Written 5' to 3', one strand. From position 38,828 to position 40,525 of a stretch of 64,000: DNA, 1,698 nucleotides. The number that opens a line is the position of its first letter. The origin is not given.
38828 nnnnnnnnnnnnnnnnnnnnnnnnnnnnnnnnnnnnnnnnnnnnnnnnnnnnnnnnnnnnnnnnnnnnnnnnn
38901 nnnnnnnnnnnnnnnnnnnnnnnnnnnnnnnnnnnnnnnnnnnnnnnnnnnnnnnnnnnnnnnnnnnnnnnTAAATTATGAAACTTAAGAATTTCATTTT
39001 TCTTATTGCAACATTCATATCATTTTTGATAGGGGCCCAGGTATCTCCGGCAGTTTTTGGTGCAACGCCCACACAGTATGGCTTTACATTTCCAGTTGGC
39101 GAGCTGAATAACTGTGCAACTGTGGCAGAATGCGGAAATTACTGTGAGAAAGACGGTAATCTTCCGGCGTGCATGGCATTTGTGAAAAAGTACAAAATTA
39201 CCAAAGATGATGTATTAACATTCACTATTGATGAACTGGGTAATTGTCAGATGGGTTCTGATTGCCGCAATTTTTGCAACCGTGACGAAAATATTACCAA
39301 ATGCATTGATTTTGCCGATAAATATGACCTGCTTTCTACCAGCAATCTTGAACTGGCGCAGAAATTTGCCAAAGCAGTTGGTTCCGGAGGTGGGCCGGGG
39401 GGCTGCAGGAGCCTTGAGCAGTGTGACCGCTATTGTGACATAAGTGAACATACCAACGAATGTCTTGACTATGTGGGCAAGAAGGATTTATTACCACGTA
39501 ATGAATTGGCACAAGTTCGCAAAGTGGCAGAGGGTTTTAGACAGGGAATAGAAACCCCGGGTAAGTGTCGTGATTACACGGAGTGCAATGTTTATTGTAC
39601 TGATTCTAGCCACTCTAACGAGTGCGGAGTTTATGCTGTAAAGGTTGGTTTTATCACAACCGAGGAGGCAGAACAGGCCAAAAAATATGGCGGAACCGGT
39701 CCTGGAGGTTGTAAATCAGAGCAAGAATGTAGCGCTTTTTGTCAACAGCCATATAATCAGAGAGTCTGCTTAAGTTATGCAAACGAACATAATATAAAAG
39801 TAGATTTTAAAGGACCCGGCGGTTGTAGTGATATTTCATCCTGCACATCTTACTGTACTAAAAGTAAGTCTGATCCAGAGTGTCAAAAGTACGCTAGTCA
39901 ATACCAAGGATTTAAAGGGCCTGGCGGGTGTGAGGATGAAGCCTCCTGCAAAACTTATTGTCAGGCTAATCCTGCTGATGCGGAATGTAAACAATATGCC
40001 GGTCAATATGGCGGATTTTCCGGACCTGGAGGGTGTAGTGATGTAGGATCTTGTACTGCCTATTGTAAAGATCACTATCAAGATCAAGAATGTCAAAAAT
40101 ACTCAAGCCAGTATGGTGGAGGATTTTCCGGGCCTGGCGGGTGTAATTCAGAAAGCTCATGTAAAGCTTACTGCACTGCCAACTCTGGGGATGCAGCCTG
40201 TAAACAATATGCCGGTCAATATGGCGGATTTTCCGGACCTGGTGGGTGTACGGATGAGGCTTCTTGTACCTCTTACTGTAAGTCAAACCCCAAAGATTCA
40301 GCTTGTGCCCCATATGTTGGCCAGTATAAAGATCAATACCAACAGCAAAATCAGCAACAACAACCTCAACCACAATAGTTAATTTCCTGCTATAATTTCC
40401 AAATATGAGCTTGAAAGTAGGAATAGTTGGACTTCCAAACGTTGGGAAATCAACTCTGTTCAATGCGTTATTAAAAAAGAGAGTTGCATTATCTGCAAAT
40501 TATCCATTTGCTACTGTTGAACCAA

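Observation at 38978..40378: Secreted protein built from about 10 tandem 4-Cys modules (GPGGC-x5-C-x3-C-x8-C…QYGGF) with a Q-rich tail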

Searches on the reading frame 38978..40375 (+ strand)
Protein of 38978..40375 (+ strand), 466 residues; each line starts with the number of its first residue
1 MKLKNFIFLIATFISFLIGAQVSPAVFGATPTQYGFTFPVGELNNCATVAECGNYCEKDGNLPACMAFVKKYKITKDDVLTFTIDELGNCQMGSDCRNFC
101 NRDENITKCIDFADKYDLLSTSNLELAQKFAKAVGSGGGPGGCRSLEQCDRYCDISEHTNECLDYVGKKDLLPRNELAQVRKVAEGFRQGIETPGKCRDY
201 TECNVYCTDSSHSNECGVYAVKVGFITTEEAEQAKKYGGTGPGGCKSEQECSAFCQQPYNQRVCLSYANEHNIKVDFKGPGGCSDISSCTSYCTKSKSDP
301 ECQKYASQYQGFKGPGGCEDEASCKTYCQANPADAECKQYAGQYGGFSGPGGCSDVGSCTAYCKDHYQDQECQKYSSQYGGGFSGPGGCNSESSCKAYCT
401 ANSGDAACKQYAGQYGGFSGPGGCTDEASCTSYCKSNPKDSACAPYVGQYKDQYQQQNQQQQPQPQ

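Call 4: search_protein_families(library=pfam, proteins=[window:38978-40375:+], max_evalue=1)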
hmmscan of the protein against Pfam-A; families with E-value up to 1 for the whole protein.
window:38978-40375:+ (466 aa): 0 families

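Call 5: search_solved_structures(query=window:38978-40375:+, max_evalue=10, show_alignments=2)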
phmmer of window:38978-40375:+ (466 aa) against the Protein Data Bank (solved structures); distinct sequences matched with E-value up to 10: 0.

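Call 6: search_protein_families(library=ncbifam, proteins=[window:38978-40375:+], max_evalue=1)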
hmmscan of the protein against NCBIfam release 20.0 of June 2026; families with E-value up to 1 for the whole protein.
window:38978-40375:+ (466 aa): 0 families

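Call 7: find_homologous_proteins(query=window:38978-40375:+, max_evalue=0.001)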
Query window:38978-40375:+ (466 aa): 1720 proteins with E <= 0.001 among 4942 candidates; the best 120 are listed.
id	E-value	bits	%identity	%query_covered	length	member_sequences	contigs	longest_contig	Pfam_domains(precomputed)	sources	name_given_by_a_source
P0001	3.7e-215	734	59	86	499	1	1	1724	-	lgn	-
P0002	2.8e-204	698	63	89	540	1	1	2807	-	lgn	-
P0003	7.0e-197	674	56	99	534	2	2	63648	-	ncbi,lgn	-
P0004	2.9e-196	672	61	82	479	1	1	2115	-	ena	-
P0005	3.5e-195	668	75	82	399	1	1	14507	-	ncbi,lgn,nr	ncbi:MAG: hypothetical protein HYV39_01150 [Candidatus Levybacteria bacterium]|nr:hypothetical prote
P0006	1.7e-193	662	58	98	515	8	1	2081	-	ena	-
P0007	1.1e-191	657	61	89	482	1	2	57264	-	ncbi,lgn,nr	ncbi:hypothetical protein HY388_00445 [Candidatus Daviesbacteria bacterium]|nr:hypothetical protein 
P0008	5.2e-187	641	58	89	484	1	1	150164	-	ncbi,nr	ncbi:MAG: hypothetical protein Q8P92_02950 [Candidatus Daviesbacteria bacterium]|nr:hypothetical pro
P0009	1.3e-182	627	56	90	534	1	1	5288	-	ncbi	-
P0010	2.1e-180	619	52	100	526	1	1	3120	PF22147.2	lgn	-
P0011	2.6e-180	619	52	96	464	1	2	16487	-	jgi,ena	-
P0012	4.1e-180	618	53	89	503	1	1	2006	-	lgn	-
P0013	7.1e-180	618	55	88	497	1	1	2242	-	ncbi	-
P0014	1.7e-179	616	53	97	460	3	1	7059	-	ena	-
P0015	3.6e-174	599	53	97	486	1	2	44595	-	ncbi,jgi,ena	-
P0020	2.7e-171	589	53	82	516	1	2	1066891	-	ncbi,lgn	-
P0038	1.3e-97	346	30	77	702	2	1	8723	PF13385.14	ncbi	ncbi:MAG: LamG domain-containing protein, partial [Patescibacteria group bacterium]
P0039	9.2e-96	340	31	64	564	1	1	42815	-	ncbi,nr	ncbi:hypothetical protein HZC33_00915 [Candidatus Wolfebacteria bacterium]|nr:hypothetical protein [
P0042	4.4e-94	335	33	66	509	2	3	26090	-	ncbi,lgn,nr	ncbi:MAG: YppG family protein [Patescibacteria group bacterium]|nr:YppG family protein [Patescibacte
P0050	3.6e-86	309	29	80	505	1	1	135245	-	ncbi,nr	ncbi:hypothetical protein MYX06_01060 [Patescibacteria group bacterium AH-259-L05]|nr:hypothetical p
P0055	5.2e-85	305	25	95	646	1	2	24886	PF25052.2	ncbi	-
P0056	8.1e-85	304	28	82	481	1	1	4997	PF20787.3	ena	-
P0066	4.9e-83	298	28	95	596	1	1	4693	PF07648.21,PF00050.27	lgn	-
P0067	4.2e-82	295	33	85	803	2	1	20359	PF13385.14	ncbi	-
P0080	1.1e-78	284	29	85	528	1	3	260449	-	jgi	jgi:hypothetical protein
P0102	1.7e-73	267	35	49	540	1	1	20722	PF25052.2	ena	-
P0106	2.2e-72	263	29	66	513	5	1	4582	PF25052.2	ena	-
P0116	6.7e-71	258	32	60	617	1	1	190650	-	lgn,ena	-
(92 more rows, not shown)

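Call 9: search_protein_families(library=pfam, proteins=[P0010, P0055, P0056, P0066, P0038, P0102, P0042, P0067], max_evalue=0.01)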
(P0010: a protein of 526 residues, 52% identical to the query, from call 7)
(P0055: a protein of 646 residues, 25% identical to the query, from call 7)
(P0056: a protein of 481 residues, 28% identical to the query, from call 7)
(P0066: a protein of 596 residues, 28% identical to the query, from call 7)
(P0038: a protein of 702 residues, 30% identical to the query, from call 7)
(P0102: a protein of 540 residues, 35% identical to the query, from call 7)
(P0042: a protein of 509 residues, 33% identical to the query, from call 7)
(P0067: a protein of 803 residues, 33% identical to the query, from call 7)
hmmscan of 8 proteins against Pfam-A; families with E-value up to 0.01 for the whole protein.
P0010 (526 aa): 1 family
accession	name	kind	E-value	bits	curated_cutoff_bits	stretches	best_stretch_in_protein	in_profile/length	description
PF22147.1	AcrIC5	-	1.2e-06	29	27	0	413-428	31-46/53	Anti-CRISPR protein AcrIC5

P0055 (646 aa): 2 families
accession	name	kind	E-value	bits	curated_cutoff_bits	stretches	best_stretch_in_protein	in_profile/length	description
PF25052.1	AtDEF-like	-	1.6e-05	25.5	25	0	3-63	5-68/79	Defensin-like family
PF01934.22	HepT-like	-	0.0013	18.9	23.5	0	260-291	55-85/120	Ribonuclease HepT-like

P0056 (481 aa): 2 families
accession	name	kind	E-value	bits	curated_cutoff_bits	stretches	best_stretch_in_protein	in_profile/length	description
PF20787.2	SPP1_GP23-1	-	3.1e-07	30.7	27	0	380-397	22-39/47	SPP1 phage GP23.1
PF16307.10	DUF4949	-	0.0076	16.8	31.1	0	387-444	51-103/110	Domain of unknown function (DUF4949)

P0066 (596 aa): 3 families
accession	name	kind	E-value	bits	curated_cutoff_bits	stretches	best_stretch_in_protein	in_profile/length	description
PF07648.20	Kazal_2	-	2.1e-08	34.5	22.8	1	508-547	4-48/48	Kazal-type serine protease inhibitor domain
PF00050.26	Kazal_1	-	7.9e-08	32.6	21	1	503-547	7-49/49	Kazal-type serine protease inhibitor domain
PF21287.3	Kazal_CFAI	-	0.00067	20.4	27.7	1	510-533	7-30/46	Complement factor I, KAZAL domain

P0038 (702 aa): 1 family
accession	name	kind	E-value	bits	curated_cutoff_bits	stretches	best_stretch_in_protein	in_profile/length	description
PF13385.13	Laminin_G_3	-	1.5e-20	74.3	27.6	1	108-262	12-150/151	Concanavalin A-like lectin/glucanases superfamily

P0102 (540 aa): 1 family
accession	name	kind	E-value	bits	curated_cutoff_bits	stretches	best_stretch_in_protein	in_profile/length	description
PF25052.1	AtDEF-like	-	4.8e-06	27.2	25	0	8-68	5-69/79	Defensin-like family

P0042 (509 aa): 1 family
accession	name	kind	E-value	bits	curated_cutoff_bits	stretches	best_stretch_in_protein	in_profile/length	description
PF25052.1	AtDEF-like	-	0.00084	20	25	0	142-168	34-60/79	Defensin-like family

P0067 (803 aa): 1 family
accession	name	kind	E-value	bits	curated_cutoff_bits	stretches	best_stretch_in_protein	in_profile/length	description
PF13385.13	Laminin_G_3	-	1.4e-18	67.9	27.6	1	76-243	2-150/151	Concanavalin A-like lectin/glucanases superfamily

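Call 18: find_encoding_contigs(protein=P0008, flank=6000, max_places=2)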
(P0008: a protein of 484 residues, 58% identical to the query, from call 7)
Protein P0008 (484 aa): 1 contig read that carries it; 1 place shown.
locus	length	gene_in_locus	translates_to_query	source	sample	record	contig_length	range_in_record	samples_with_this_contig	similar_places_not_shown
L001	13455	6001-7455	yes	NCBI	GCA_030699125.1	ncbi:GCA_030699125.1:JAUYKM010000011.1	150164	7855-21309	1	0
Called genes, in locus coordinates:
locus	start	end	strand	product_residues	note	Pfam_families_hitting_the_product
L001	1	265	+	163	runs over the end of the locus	-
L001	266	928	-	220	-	PF18933:PsbP_2, PF01789:PsbP (weak), PF08786:DcrB (faint)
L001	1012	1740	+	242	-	-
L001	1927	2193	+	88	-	PF12728:HTH_17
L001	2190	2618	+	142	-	PF13470:PIN_3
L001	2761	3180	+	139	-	PF13420:Acetyltransf_4 (faint), PF13673:Acetyltransf_10, PF00583:Acetyltransf_1, PF13508:Acetyltransf_7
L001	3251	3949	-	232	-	-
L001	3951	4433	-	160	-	-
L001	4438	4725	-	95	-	-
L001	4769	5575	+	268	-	-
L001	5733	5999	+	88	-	-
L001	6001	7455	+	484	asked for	-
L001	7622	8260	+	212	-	-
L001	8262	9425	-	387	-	PF00704:Glyco_hydro_18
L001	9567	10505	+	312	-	PF01926:MMR_HSR1, PF02421:FeoB_N (weak), PF06071:YchF-GTPase_C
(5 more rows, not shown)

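Call 19: find_encoding_contigs(protein=P0020, flank=6000, max_places=2)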
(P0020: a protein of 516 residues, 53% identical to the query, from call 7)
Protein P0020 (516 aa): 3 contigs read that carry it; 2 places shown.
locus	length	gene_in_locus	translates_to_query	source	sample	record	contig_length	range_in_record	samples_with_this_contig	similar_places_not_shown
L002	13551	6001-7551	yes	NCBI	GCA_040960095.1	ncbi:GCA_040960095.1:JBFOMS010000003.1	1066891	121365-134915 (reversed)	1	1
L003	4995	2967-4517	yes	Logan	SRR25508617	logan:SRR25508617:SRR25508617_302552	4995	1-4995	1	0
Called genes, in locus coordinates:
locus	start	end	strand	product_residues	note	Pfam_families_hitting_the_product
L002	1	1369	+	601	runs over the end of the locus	PF01807:Zn_ribbon_DnaG, PF08275:DNAG_N, PF01751:Toprim, PF13662:Toprim_4, PF13155:Toprim_2, PF10410:DnaB_bind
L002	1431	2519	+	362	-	PF03979:Sigma70_r1_1, PF00140:Sigma70_r1_2, PF04542:Sigma70_r2, PF04539:Sigma70_r3, PF04545:Sigma70_r4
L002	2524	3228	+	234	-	-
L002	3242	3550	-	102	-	PF01035:DNA_binding_1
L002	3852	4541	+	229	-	-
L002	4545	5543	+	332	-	-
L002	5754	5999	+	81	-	-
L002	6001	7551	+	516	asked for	-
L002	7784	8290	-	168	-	PF04151:PPC (weak)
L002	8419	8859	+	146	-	-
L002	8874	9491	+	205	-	PF02589:LUD_dom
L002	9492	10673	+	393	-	PF00704:Glyco_hydro_18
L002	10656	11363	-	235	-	-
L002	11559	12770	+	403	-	PF00270:DEAD, PF04851:ResIII (weak), PF00271:Helicase_C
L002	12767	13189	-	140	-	-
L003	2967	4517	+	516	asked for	-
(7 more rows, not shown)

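Call 20: predict_structure(alignment_id=A1)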
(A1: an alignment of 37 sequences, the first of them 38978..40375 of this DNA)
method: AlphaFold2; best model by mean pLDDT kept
length: 466 residues; sequences in the alignment: 37
mean_pLDDT: 68.9   pTM: 0.36
mean pLDDT of the five models: 68.9, 66.0, 63.2, 62.7, 61.8
residues with pLDDT >= 90: 0; 70-90: 267; 50-70: 148; < 50: 51
segments of 3 or more residues with pLDDT < 50: 1-31, 380-382, 453-466
pLDDT, mean of each block of 10 residues (from residue 1): 33 31 28 68 82 83 82 62 80 73 77 77 68 76 76 82 86 79 81 77 72 81 78 62 60 65 66 60 65 72 60 67 76 74 59 70 75 61 67 82 81 60 75 83 72 45 39
secondary structure, 60 per line:
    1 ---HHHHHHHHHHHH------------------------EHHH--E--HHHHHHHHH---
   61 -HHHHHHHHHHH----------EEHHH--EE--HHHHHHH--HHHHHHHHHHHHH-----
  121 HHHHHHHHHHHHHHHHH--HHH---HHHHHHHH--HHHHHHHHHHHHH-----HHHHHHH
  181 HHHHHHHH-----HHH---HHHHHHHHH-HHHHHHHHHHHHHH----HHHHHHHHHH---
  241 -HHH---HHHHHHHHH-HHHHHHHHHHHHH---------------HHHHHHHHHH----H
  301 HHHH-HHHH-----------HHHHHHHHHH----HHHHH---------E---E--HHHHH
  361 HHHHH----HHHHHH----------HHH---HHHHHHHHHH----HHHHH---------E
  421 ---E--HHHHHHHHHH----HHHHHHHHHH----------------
elements in order: H4-15 H49-57 H62-72 H94-100 H103-115 H121-137 H146-153 H156-168 H174-188 H200-208 H210-223 H228-237 H248-256 H258-270 H286-295 H300-304 H306-309 H321-330 H335-339 H356-365 H370-375 H392-401 H406-410 H427-436 H441-450

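Call 24: fold_search(model_id=the predicted structure, library=pdb)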
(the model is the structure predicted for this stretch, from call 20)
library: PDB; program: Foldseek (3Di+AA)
matches with E <= 10: 76; with E <= 0.001: 0
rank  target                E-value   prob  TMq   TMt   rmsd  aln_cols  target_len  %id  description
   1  5a7d_D                8.2e-01  0.09  0.11  0.13  17.3       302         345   12  Tetrameric assembly of LGN with Inscuteable (released 2016-08-03)
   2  8a22_AM               8.6e-01  0.08  0.15  0.15  20.4       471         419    8  Structure of the mitochondrial ribosome from Polytomella magna (released 2022-11-16)
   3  5a7d_B                1.5e+00  0.07  0.11  0.13  17.4       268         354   13  Tetrameric assembly of LGN with Inscuteable (released 2016-08-03)
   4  6vbv_4                1.7e+00  0.08  0.14  0.16  18.3       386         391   10  Structure of the bovine BBSome:ARL6:GTP complex (released 2020-01-29)
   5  4gyo_A                1.7e+00  0.04  0.11  0.13  20.4       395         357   11  Crystal Structure of Rap Protein Complexed with Competence and Sporulation Factor (released 2013-04-03)
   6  6voa_E                2.0e+00  0.07  0.14  0.16  18.3       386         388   10  Cryo-EM structure of the BBSome-ARL6 complex (released 2020-06-24)
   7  6fbt_A                2.2e+00  0.05  0.14  0.12  18.8       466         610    8  The X-ray Structure of Lytic Transglycosylase Slt from Pseudomonas aeruginosa in complex with the reaction product NAG (released 2018-04-18)
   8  1w3b_A                2.3e+00  0.06  0.13  0.15  19.7       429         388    8  The superhelical TPR domain of O-linked GlcNAc transferase reveals structural similarities to importin alpha. (released 2004-09-09)
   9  8re8_A                2.4e+00  0.08  0.15  0.15  13.7       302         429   13  Aspartyl/Asparaginyl beta-hydroxylase (AspH) R688Q variant in complex with Mn, (3R)-methyl-2-oxoglutarate and a Factor (released 2024-12-18)
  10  4x4w_B                2.5e+00  0.04  0.09  0.11  18.9       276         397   12  Crystal structure of the full-length human mitochondrial CCA-adding enzyme (released 2015-02-11)
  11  6sct_B                2.8e+00  0.05  0.14  0.11  29.5       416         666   12  Cryo-EM structure of the consensus triskelion hub of the clathrin coat complex (released 2019-10-02)
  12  3e4b_B                2.8e+00  0.03  0.11  0.12  18.1       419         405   12  Crystal structure of AlgK from Pseudomonas fluorescens WCS374r (released 2009-08-25)
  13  8glv_Lf               2.8e+00  0.02  0.09  0.10  27.3       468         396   11  96-nm repeat unit of doublet microtubules from Chlamydomonas reinhardtii flagella (released 2023-05-31)
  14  5a6c_A                2.9e+00  0.04  0.11  0.13  19.4       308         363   13  Concomitant binding of Afadin to LGN and F-actin directs planar spindle orientation (released 2015-12-30)
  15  5ods_B                3.0e+00  0.07  0.14  0.12  14.1       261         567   13  Structure of a phosphoprotein-protein complex (released 2018-03-14)
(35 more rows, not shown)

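Call 27: find_related_loci(query=A1, collection=genome_contigs, flank=6000)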
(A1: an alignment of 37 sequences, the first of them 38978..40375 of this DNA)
Query A1 (466 aa) in genome_contigs; peptide patterns used: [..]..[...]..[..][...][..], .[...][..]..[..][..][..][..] (x = any residue, [..] = any of these).
88 stretches matched a pattern; 21 encode a relative of the query (tblastn E <= 1e-3); 21 distinct loci.
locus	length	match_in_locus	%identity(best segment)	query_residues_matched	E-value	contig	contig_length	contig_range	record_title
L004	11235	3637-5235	70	1-456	0e+0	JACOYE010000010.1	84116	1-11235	MAG: Candidatus Microgenomates bacterium isolate NC_groundwater_171_Ag_S-0.1um_39_14 S4_GD2017_2_S1_scaffold_132, whole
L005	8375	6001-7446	75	1-447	0e+0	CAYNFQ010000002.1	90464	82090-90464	MAG TPA_asm: uncultured Gammaproteobacteria bacterium isolate binchicken_co110_279 genome assembly, contig: NODE_661_len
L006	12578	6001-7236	80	1-450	0e+0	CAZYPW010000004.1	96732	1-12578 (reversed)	MAG TPA_asm: uncultured Gammaproteobacteria bacterium isolate binchicken_co38_269 genome assembly, contig: NODE_565_leng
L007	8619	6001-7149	75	1-382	0e+0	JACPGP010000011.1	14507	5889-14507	MAG: Candidatus Levyibacteriota bacterium isolate NC_groundwater_391_Ag_B-0.1um_40_33 GD18-4_B1_scaffold_296358, whole g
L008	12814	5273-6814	57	1-456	0e+0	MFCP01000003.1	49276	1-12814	MAG: Candidatus Daviesbacteria bacterium RIFCSPHIGHO2_01_FULL_40_11 rifcsphigho2_01_scaffold_11540, whole genome shotgun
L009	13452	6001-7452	58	23-447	1e-178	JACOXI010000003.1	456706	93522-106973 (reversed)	MAG: Candidatus Daviesbacteria bacterium isolate NC_groundwater_149_Ag_S-0.1um_39_14 S4_GD2017_2_S1_scaffold_3, whole ge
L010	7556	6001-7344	63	1-385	4e-175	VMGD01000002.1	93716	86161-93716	MAG: Microgenomates group bacterium Gr01-1014_7 G01um10147_scaffold_84, whole genome shotgun sequence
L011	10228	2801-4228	61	1-416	3e-167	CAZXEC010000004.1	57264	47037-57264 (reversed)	MAG TPA_asm: uncultured Gammaproteobacteria bacterium isolate binchicken_co110_1207 genome assembly, contig: NODE_1355_l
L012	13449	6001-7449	58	1-457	5e-167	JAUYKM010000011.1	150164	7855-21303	MAG: Candidatus Daviesbacteria bacterium isolate C24_metabat.bin.195_sub C24_k141_349010, whole genome shotgun sequence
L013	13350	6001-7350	59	10-450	2e-159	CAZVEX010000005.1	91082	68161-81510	MAG TPA_asm: uncultured Gammaproteobacteria bacterium isolate binchicken_co38_210 genome assembly, contig: NODE_633_leng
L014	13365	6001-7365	53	2-450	2e-133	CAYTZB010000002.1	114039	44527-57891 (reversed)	MAG TPA_asm: uncultured Gammaproteobacteria bacterium isolate binchicken_co134_900 genome assembly, contig: NODE_407_len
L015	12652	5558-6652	45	72-385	2e-93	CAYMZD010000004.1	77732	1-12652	MAG TPA_asm: uncultured Gammaproteobacteria bacterium isolate binchicken_co110_145 genome assembly, contig: NODE_850_len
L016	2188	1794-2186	77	33-365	6e-61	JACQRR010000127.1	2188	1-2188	MAG: Candidatus Roizmanbacteria bacterium isolate NC_groundwater_1364_Ag_S-0.2um_37_64 S_p2_S4_coassembly_k141_2902728,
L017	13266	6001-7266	32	7-447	6e-57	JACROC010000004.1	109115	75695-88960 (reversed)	MAG: Candidatus Harrisonbacteria bacterium isolate NC_groundwater_1951_Pr3_S-0.2um_42_5 scaffold_267643, whole genome sh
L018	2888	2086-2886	37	68-447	3e-51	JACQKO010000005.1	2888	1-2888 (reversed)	MAG: Candidatus Levyibacteriota bacterium isolate NC_groundwater_1179_Ag_S-0.1um_40_84 S_p1_S3_coassembly_k141_198415, w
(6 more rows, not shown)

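Call 36: search_protein_representatives(alignment_id=A1)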
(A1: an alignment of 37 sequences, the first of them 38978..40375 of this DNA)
Query: 37 sequences, 488 profile positions. Proteins with E-value up to 0.001 (for the whole library): 1775; up to 1e-10: 1523; up to 1e-30: 960. The best 150 are listed.
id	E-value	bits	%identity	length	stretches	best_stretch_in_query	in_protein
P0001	2.0e-234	795.3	-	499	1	1-486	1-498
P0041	1.8e-159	548.1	-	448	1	66-479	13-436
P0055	5.6e-155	533.2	-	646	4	127-393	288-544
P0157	3.5e-152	524.0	-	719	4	63-232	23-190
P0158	1.2e-146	505.8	-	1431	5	64-323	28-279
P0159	1.1e-135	469.6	-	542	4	67-323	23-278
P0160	5.3e-132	457.5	-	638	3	86-298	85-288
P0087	3.8e-128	444.7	-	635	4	69-234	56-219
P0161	1.4e-126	439.6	-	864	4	69-295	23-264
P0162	1.3e-125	436.4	-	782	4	132-311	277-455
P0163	4.9e-125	434.5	-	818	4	71-310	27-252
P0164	1.7e-124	432.7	-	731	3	107-402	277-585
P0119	2.3e-124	432.3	-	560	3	69-287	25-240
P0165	1.2e-123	429.9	-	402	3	139-468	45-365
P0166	5.8e-123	427.7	-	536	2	73-319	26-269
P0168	3.2e-121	421.9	-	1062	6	75-287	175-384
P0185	1.3e-107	377.1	-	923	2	132-455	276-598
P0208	2.3e-100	353.1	-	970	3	77-323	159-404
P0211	7.3e-100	351.5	-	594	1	60-459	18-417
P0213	8.9e-100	351.2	-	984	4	71-287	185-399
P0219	9.7e-99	347.8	-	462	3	191-322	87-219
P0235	7.2e-95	335.0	-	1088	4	128-288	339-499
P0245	1.8e-93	330.4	-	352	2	71-258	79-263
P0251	9.0e-93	328.1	-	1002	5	72-322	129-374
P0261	5.6e-92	325.5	-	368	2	71-307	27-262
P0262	6.8e-92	325.2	-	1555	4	86-324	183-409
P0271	4.2e-91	322.6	-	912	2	78-292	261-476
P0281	6.1e-89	315.4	-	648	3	5-317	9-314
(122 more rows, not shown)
